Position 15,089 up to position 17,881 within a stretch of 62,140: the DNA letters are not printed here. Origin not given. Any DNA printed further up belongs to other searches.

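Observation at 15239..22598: Orphan GldM-like inner-membrane anchor with two paralogous periplasmic-domain/beta-barrel outer-membrane proteins and a vWA-OmpA peptidoglycan binder: candidate undescribed trans-envelope apparatus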

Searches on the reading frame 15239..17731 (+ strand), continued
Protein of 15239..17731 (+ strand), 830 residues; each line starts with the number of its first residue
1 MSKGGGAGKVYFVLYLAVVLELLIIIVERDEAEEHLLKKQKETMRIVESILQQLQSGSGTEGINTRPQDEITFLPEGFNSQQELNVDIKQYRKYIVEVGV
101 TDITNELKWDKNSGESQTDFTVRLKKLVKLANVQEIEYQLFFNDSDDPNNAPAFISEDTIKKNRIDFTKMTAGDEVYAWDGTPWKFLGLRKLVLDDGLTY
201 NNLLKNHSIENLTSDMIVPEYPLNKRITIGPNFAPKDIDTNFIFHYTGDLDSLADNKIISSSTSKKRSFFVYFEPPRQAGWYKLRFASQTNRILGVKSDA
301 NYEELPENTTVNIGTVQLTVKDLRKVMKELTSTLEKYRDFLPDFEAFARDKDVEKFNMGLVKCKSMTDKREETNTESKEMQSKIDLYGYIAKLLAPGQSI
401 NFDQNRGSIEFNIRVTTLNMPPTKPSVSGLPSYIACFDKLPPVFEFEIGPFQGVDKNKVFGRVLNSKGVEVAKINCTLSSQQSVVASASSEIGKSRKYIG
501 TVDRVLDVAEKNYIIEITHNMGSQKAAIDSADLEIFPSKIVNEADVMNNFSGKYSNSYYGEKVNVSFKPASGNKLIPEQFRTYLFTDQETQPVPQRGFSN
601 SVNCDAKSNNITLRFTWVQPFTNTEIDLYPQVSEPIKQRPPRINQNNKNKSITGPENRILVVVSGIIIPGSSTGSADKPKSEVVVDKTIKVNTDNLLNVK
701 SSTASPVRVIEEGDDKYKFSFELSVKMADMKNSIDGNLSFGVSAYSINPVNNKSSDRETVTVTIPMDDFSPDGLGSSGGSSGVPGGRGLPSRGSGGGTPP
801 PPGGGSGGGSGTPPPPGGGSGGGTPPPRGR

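Call 27: search_protein_representatives(alignment_id=A1)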
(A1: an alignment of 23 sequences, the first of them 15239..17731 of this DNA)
Query: 23 sequences, 770 profile positions. Proteins with E-value up to 0.001 (for the whole library): 209; up to 1e-10: 155; up to 1e-30: 101. The best 150 are listed.
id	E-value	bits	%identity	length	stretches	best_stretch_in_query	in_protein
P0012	0.0e+00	1135.2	-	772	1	1-767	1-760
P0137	0.0e+00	1119.3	-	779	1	2-764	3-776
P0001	0.0e+00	1065.6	-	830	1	1-763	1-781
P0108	2.0e-296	1001.8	-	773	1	1-768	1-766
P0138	9.6e-270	913.6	-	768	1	1-749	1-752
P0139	1.2e-269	913.3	-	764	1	1-759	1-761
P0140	5.9e-266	901.0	-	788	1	1-767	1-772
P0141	2.8e-259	879.0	-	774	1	1-755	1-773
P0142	6.1e-259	877.8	-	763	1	1-758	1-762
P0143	6.5e-257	871.1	-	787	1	3-759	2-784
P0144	3.2e-249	845.7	-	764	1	1-750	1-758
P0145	2.0e-248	843.1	-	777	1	3-746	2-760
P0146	2.0e-236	803.4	-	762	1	3-753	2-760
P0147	3.6e-230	782.7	-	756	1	1-754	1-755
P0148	5.5e-228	775.5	-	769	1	1-754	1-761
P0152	9.4e-215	731.7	-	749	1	1-749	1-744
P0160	1.0e-204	698.6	-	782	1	1-751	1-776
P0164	2.8e-186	637.5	-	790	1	1-755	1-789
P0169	1.5e-176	605.3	-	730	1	1-750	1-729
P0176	2.1e-165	568.5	-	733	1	1-743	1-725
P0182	3.9e-141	488.3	-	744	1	1-741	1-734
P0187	6.6e-126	437.9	-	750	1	1-751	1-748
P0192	1.7e-115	403.5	-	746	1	1-747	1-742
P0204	1.6e-69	251.5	-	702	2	1-148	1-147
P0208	2.3e-55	204.7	-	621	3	1-74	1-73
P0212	1.5e-50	188.7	-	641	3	1-75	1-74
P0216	3.1e-42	161.2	-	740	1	1-710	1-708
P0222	4.6e-38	147.4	-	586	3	3-79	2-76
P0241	3.3e-26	108.2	-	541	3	1-43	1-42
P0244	2.1e-23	99.0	-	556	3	1-58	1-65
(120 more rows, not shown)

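Call 31: list_cluster_members(proteins=[P0208, P0212, P0222, P0241, P0244, P0204, P0216, P0001])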
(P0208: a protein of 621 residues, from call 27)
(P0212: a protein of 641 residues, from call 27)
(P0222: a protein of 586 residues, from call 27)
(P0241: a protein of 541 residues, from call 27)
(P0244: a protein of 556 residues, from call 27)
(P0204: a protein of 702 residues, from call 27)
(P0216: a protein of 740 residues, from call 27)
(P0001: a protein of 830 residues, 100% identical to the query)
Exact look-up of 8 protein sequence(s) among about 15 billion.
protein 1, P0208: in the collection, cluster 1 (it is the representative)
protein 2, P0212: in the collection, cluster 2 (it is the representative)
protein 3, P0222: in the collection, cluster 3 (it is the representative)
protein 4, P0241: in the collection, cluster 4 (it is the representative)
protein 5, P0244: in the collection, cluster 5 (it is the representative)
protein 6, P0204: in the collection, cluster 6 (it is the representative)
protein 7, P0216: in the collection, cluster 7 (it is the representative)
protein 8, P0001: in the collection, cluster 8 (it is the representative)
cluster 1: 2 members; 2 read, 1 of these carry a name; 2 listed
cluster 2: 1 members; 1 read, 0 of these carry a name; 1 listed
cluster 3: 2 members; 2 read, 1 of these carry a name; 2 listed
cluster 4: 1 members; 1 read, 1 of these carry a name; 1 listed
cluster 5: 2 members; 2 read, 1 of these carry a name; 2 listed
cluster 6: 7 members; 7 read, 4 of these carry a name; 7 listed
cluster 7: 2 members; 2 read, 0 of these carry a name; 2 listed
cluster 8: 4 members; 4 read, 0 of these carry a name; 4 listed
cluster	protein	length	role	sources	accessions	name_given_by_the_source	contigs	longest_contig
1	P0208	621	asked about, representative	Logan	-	-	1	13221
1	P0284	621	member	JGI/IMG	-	hypothetical protein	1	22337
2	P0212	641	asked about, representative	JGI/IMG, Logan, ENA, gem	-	-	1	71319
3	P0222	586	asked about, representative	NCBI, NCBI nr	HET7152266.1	MAG TPA: hypothetical protein VFJ29_00740 [Candidatus Kapabacteria bacterium] | hypothetical protein [Candidatus Kapabacteria bacterium]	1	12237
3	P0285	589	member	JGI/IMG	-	-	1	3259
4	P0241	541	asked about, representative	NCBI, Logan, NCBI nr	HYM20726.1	MAG TPA: hypothetical protein VEW28_06960 [Candidatus Kapabacteria bacterium] | hypothetical protein [Candidatus Kapabacteria bacterium]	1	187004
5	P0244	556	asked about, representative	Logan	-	-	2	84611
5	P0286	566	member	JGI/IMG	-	hypothetical protein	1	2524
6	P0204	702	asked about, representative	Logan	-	-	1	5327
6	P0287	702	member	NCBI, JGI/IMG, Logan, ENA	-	hypothetical protein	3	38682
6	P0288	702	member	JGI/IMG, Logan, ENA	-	hypothetical protein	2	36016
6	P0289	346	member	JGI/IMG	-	hypothetical protein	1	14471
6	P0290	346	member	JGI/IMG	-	hypothetical protein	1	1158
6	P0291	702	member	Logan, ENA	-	-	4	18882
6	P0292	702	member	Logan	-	-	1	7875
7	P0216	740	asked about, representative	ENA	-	-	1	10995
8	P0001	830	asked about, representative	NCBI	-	-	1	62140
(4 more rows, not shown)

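Call 35: predict_structure(alignment_id=A2)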
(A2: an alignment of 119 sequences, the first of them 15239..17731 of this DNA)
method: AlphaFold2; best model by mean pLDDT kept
length: 830 residues; sequences in the alignment: 119
mean_pLDDT: 85.5   pTM: 0.54
mean pLDDT of the five models: 85.5, 85.1, 83.7, 83.6, 81.7
residues with pLDDT >= 90: 525; 70-90: 190; 50-70: 53; < 50: 62
segments of 3 or more residues with pLDDT < 50: 1-3, 62-64, 775-783, 785-812, 814-824
pLDDT, mean of each block of 10 residues (from residue 1): 59 89 88 79 77 62 64 78 78 91 86 85 92 96 94 93 93 96 97 96 93 91 96 94 89 58 78 95 95 87 89 86 91 94 94 93 94 92 92 92 89 86 82 96 95 89 96 94 63 88 91 94 91 96 87 75 93 95 94 93 94 96 95 94 94 90 95 94 93 92 93 94 89 90 96 95 90 48 38 35 37 42 43
secondary structure, 60 per line:
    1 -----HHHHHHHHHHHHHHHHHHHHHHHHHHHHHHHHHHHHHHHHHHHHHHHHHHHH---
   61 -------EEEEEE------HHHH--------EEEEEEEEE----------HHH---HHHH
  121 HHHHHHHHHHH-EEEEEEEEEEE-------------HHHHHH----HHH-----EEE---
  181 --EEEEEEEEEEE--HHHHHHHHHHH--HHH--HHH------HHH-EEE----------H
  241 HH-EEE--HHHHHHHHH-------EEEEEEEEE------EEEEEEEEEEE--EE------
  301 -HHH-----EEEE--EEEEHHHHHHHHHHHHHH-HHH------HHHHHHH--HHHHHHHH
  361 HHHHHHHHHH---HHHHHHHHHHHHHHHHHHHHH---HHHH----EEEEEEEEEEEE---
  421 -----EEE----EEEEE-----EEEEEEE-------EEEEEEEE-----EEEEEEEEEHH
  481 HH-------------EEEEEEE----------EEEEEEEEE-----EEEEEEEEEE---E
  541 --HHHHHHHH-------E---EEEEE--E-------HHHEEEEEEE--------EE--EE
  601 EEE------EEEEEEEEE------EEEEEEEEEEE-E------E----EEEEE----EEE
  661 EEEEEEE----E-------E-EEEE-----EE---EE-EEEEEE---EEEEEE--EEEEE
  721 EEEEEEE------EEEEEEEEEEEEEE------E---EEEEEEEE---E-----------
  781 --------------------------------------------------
elements in order (helices of 4 or more, strands of 3 or more residues): H6-57 E68-73 H80-83 E92-100 H117-131 E133-143 H157-162 E175-177 E183-193 H196-206 E227-229 E244-246 H249-257 E265-273 E280-290 E310-313 E316-319 H320-333 H344-350 H353-370 H374-394 H398-401 E406-417 E426-428 E433-437 E443-449 E457-464 E470-478 H479-482 E496-502 E513-521 E527-536 H543-550 E562-566 E580-586 E599-603 E610-618 E625-635 E649-653 E658-667 E682-685 E699-704 E708-713 E716-727 E734-747 E758-765

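Call 37: fold_search(model_id=the predicted structure, library=pdb)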
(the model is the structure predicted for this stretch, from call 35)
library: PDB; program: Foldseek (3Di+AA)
matches with E <= 10: 1752; with E <= 0.001: 215
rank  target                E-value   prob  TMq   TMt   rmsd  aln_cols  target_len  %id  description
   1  5dzx_A                2.3e-08  1.00  0.11  0.21  15.5       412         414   11  Protocadherin beta 6 extracellular cadherin domains 1-4 (released 2016-05-04)
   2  5dzy_A                2.3e-08  1.00  0.11  0.20  16.3       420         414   12  Protocadherin beta 8 extracellular cadherin domains 1-4 (released 2016-05-04)
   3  4yfd_A                3.9e-08  1.00  0.13  0.19  18.4       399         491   12  Crystal structure PTP delta Ig1-Fn2 in complex with IL-1RAcP (released 2015-05-06)
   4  5dzy_D                4.7e-08  1.00  0.11  0.20  16.0       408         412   12  Protocadherin beta 8 extracellular cadherin domains 1-4 (released 2016-05-04)
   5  5dzy_B                5.8e-08  1.00  0.10  0.18  16.2       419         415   11  Protocadherin beta 8 extracellular cadherin domains 1-4 (released 2016-05-04)
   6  5dzx_B                7.1e-08  1.00  0.11  0.19  15.5       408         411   11  Protocadherin beta 6 extracellular cadherin domains 1-4 (released 2016-05-04)
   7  5dzy_E                1.1e-07  1.00  0.11  0.19  16.2       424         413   12  Protocadherin beta 8 extracellular cadherin domains 1-4 (released 2016-05-04)
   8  4yh7_B                1.2e-07  1.00  0.11  0.20  17.9       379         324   12  Crystal structure of PTPdelta ectodomain in complex with IL1RAPL1 (released 2015-05-06)
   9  5dzy_C                1.4e-07  1.00  0.10  0.18  16.0       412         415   13  Protocadherin beta 8 extracellular cadherin domains 1-4 (released 2016-05-04)
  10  5szm_A                2.0e-07  1.00  0.10  0.18  17.3       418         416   10  Protocadherin gamma A8 extracellular cadherin domains 1-4 (released 2016-10-19)
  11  6dld_C                2.3e-07  1.00  0.12  0.29  13.8       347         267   10  Crystal structure of IgLON5/NEGR1 heterodimer (released 2019-04-10)
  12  4yh6_A                2.3e-07  1.00  0.11  0.23  17.4       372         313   11  Crystal structure of IL1RAPL1 ectodomain (released 2015-05-06)
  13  6vfq_A                2.3e-07  1.00  0.11  0.19  15.9       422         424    9  Crystal structure of monomeric human protocadherin 10 EC1-EC4 (released 2020-03-11)
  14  6vfp_A                2.4e-07  1.00  0.12  0.18  15.7       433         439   13  Crystal structure of human protocadherin 1 EC1-EC4 (released 2020-03-11)
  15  5y32_B                2.5e-07  1.00  0.11  0.22  18.2       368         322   11  Crystal structure of PTP delta Ig1-Ig2 in complex with IL1RAPL1 (released 2017-08-16)
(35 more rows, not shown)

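Call 59: find_encoding_contigs(protein=P0241, flank=10000, max_places=1)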
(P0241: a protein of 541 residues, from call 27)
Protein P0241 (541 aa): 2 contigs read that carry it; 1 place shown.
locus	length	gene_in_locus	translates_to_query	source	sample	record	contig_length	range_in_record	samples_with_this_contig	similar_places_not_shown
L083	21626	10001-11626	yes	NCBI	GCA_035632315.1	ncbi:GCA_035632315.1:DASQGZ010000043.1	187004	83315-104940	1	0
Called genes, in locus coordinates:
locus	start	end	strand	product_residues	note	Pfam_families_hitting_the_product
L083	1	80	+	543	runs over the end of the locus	PF01523:PmbA_TldD_1st, PF19289:PmbA_TldD_3rd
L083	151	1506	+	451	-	PF01523:PmbA_TldD_1st, PF19290:PmbA_TldD_2nd (weak), PF19289:PmbA_TldD_3rd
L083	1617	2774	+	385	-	PF00155:Aminotran_1_2, PF01041:DegT_DnrJ_EryC1 (weak), PF01053:Cys_Met_Meta_PP (weak)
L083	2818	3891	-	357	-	PF21320:WHD_Rv2258c, PF05175:MTS (weak), PF13489:Methyltransf_23, PF13847:Methyltransf_31, PF08241:Methyltransf_11, PF08242:Methyltransf_12, PF13649:Methyltransf_25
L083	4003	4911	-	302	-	PF00165:HTH_AraC (faint), PF12833:HTH_18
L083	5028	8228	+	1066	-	PF01433:Peptidase_M1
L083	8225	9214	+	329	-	PF01408:GFO_IDH_MocA, PF22725:GFO_IDH_MocA_C3, PF02894:GFO_IDH_MocA_C (weak)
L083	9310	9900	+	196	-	PF00677:Lum_binding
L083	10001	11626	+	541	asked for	-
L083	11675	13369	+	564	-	-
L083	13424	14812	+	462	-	-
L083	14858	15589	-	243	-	PF00005:ABC_tran, PF13304:AAA_21 (faint)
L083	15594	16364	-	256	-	PF02405:MlaE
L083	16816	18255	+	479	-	PF00749:tRNA-synt_1c, PF19269:Anticodon_2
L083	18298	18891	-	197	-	PF13328:HD_4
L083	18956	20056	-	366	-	PF01926:MMR_HSR1, PF02421:FeoB_N, PF06071:YchF-GTPase_C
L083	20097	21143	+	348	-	PF00676:E1_dh, PF13292:DXP_synthase_N (weak), PF02775:TPP_enzyme_C (weak)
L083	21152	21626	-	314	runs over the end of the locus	PF00294:PfkB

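Call 60: find_encoding_contigs(protein=P0212, flank=10000, max_places=1)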
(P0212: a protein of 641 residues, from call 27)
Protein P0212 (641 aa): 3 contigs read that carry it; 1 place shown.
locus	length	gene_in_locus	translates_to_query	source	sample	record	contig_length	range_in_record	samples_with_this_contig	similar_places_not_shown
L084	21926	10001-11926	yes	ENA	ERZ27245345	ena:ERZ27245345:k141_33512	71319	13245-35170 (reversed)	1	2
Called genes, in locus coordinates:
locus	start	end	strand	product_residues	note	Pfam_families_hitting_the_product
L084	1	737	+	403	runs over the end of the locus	PF19777:DUF6263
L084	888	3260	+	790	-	PF01590:GAF (weak), PF13185:GAF_2, PF01590:GAF (weak), PF13185:GAF_2, PF13492:GAF_3, PF00990:GGDEF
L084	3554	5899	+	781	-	PF17849:OB_Dis3 (weak), PF17876:CSD2, PF00773:RNB, PF00575:S1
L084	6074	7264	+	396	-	PF02016:Peptidase_S66, PF17676:Peptidase_S66C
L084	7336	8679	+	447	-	PF02321:OEP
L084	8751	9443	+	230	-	PF00005:ABC_tran, PF02463:SMC_N (faint), PF13304:AAA_21 (faint)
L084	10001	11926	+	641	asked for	-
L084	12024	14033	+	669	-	-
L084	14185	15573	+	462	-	-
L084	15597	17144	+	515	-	-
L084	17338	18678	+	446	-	PF00362:Integrin_beta (faint), PF00092:VWA, PF13519:VWA_2, PF25106:VWA_4, PF00691:OmpA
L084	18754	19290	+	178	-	-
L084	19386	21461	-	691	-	PF00795:CN_hydrolase, PF02540:NAD_synthase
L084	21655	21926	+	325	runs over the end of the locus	PF00483:NTP_transferase, PF12804:NTP_transf_3, PF25087:GMPPB_C (weak)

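Call 80: list_cluster_members(proteins=[P0141, P0147, P0152, P0160, P0164, P0169, P0176, P0182, P0187, P0192])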
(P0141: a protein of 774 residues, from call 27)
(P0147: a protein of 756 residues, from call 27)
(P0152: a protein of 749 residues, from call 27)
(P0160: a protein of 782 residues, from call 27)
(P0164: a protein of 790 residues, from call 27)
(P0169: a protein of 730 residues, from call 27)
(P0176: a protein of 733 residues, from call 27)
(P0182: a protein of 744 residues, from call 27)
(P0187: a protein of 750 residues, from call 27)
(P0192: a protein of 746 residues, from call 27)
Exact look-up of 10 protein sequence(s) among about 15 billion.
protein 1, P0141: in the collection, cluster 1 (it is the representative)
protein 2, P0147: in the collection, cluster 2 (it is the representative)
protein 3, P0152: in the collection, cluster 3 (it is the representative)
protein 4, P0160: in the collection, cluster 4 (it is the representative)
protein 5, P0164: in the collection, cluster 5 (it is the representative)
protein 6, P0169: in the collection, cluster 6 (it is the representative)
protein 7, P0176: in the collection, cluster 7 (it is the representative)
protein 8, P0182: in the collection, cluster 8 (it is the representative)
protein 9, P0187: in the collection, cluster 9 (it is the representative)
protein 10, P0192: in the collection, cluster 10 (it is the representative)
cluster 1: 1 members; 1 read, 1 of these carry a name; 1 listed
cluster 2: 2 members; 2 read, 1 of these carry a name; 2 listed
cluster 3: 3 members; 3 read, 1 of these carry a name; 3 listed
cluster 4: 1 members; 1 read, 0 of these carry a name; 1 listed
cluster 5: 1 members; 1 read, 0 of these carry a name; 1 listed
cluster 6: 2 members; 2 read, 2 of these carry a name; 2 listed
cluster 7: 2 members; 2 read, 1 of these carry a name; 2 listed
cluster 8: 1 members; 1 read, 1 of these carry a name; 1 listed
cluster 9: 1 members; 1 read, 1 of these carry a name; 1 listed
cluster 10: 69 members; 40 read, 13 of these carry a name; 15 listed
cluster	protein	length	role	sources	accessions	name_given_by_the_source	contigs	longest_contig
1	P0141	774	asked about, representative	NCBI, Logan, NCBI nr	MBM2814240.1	MAG: hypothetical protein HW421_1002 [Ignavibacteria bacterium] | hypothetical protein [Ignavibacteria bacterium]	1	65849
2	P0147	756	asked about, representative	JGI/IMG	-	-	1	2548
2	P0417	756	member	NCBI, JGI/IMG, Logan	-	hypothetical protein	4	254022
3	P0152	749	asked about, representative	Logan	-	-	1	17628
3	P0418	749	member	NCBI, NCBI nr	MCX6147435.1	MAG: hypothetical protein NTW25_09340 [Candidatus Kapabacteria bacterium] | hypothetical protein [Candidatus Kapabacteria bacterium]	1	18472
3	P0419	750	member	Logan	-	-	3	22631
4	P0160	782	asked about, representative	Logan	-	-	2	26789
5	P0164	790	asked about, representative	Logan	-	-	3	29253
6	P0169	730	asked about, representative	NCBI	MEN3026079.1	MAG: hypothetical protein ABDH31_00010 [Chlorobiota bacterium]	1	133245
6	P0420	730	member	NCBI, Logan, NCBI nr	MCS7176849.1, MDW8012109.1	MAG: hypothetical protein NZ960_04390 [Candidatus Kapabacteria bacterium] | hypothetical protein [Candidatus Kapabacteria bacterium]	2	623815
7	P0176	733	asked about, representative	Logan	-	-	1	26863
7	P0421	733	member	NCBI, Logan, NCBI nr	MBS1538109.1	MAG: hypothetical protein JST20_10225 [Bacteroidetes bacterium] | hypothetical protein [Bacteroidota bacterium]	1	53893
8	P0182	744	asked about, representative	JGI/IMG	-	hypothetical protein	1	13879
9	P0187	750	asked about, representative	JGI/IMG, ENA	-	hypothetical protein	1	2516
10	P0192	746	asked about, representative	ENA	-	-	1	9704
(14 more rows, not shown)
